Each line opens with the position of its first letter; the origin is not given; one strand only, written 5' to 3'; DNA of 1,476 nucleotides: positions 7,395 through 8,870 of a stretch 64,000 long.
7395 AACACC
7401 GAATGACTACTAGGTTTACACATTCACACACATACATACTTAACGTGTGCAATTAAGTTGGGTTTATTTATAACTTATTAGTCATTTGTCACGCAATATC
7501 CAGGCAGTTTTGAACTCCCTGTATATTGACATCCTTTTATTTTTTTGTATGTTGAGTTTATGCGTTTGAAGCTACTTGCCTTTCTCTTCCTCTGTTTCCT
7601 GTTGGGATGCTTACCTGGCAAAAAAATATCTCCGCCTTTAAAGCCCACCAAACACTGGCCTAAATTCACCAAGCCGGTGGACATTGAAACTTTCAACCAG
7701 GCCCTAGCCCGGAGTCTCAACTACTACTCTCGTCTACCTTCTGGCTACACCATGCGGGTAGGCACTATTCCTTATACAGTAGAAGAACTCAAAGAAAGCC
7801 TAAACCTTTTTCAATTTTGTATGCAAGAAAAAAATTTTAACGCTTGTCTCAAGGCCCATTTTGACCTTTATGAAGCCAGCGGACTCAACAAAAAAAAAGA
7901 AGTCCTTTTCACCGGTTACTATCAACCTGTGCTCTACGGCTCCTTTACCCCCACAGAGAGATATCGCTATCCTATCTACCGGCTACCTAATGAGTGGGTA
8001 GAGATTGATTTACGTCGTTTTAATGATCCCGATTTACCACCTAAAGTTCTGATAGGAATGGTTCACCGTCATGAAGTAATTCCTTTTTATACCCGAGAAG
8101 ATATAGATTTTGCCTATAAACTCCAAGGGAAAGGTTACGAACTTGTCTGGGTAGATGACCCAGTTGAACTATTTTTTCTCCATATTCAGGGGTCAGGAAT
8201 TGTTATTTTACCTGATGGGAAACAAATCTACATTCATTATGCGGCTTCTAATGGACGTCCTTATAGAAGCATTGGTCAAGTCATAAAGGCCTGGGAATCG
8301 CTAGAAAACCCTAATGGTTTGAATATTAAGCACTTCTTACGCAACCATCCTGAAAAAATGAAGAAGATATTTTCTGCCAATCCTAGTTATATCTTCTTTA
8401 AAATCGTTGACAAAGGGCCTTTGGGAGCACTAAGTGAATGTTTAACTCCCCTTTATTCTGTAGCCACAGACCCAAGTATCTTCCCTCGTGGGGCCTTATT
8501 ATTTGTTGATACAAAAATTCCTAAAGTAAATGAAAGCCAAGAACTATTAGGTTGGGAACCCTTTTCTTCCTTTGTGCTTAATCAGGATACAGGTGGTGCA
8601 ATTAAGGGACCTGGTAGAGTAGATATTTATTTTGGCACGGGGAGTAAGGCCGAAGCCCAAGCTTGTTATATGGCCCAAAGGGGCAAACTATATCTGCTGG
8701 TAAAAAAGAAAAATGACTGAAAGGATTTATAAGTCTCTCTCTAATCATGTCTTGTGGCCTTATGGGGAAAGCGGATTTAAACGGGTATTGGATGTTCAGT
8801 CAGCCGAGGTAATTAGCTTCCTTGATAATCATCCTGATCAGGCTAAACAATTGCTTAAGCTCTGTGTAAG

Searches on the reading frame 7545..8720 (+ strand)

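Call 19: search_protein_families(library=pfam, proteins=[window:7545-8720:+], max_evalue=0.01)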
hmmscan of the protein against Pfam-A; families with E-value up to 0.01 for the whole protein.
window:7545-8720:+ (391 aa): 2 families
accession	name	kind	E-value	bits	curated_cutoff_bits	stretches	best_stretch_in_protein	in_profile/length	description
PF03562.22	MltA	-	1.1e-48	165.8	24.3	1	121-286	1-163/163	MltA specific insert domain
PF06725.17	3D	-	1.7e-19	70.2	23.8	1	305-385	2-71/72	3D domain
